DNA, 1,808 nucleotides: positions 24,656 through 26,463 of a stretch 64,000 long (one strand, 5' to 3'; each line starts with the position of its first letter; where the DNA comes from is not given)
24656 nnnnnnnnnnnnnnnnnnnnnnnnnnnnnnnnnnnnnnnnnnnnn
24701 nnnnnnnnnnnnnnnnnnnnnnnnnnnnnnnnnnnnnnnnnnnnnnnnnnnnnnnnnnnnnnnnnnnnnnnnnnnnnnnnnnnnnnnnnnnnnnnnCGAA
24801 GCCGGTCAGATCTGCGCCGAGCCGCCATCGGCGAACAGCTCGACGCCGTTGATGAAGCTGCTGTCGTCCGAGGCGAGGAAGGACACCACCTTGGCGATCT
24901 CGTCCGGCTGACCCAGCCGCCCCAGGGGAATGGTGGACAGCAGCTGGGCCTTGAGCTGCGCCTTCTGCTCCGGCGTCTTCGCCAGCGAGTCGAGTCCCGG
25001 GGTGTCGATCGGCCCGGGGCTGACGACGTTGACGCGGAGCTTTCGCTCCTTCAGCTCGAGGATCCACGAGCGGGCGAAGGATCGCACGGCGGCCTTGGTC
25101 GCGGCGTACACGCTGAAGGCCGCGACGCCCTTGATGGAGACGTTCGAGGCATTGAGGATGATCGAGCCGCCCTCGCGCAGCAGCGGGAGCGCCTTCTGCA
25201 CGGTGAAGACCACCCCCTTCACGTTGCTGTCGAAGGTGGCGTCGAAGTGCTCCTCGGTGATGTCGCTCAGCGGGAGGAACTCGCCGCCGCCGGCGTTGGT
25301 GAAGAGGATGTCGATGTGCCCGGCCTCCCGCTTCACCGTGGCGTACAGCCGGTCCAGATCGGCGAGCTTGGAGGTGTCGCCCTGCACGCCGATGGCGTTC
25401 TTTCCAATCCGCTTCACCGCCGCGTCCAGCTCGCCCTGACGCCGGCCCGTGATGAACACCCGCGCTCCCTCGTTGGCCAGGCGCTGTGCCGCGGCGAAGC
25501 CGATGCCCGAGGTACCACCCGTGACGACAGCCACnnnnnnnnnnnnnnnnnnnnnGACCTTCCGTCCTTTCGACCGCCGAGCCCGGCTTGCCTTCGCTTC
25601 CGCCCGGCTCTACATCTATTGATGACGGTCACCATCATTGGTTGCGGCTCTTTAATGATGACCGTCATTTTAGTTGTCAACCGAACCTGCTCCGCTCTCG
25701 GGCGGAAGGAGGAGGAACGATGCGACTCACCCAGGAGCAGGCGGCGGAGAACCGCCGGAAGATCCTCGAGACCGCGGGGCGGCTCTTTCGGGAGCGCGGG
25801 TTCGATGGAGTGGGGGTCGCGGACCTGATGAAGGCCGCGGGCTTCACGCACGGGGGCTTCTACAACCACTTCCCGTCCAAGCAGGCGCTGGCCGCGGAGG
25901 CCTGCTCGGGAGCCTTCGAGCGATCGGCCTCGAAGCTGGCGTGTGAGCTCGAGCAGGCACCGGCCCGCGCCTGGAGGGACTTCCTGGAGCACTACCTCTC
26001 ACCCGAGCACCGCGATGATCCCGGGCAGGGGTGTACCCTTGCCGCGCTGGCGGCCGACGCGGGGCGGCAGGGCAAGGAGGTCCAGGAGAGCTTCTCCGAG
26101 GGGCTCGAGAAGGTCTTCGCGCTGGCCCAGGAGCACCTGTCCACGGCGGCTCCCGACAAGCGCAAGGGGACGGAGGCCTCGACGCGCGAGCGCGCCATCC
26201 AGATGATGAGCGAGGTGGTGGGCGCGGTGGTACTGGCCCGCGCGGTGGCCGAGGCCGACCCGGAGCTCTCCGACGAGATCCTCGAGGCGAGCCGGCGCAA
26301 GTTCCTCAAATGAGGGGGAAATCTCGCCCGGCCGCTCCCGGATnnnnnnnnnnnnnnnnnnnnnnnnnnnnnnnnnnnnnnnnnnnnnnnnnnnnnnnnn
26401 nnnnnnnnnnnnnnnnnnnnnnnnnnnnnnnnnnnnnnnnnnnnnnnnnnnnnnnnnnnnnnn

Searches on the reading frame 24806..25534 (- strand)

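Call 8: search_protein_families(library=pfam, proteins=[window:24806-25534:-], max_evalue=0.01)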
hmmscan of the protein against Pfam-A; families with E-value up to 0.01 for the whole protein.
window:24806-25534:- (242 aa): 5 families
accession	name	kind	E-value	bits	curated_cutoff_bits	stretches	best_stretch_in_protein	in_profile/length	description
PF13561.12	adh_short_C2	-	3.5e-58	197.4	27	1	9-238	6-234/236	Enoyl-(Acyl carrier protein) reductase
PF00106.31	adh_short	-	1.1e-49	169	26.6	1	2-186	3-192/195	short chain dehydrogenase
PF23441.1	SDR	-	7.6e-14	52.2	27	1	3-238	11-254/258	SDR-like rossmann domain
PF08659.16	KR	-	7.8e-14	52.4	22.6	1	3-157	4-163/180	KR domain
PF01370.27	Epimerase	-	0.0016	18.4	20.9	1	3-67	2-63/240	NAD dependent epimerase/dehydratase family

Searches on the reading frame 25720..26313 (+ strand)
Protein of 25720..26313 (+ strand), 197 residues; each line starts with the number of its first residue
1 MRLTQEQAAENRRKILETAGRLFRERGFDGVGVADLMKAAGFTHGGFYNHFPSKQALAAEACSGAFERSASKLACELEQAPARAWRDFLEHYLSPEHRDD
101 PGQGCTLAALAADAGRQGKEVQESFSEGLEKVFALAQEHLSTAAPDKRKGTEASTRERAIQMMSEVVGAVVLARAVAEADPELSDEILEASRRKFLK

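Call 8: search_protein_families(library=pfam, proteins=[window:25720-26313:+], max_evalue=0.01)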
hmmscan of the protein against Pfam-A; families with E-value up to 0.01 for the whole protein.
window:25720-26313:+ (197 aa): 3 families
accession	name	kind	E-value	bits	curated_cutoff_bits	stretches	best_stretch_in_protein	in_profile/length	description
PF00440.29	TetR_N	-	1.1e-14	54.4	24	1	15-61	1-47/47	Bacterial regulatory proteins, tetR family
PF21993.1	TetR_C_13_2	-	0.00027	21.6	27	1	81-179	1-94/103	Transcriptional regulator LmrA/YxaF-like, C-terminal domain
PF16925.10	TetR_C_13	-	0.00075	20.3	27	1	86-180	6-100/109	Tetracyclin repressor-like, C-terminal domain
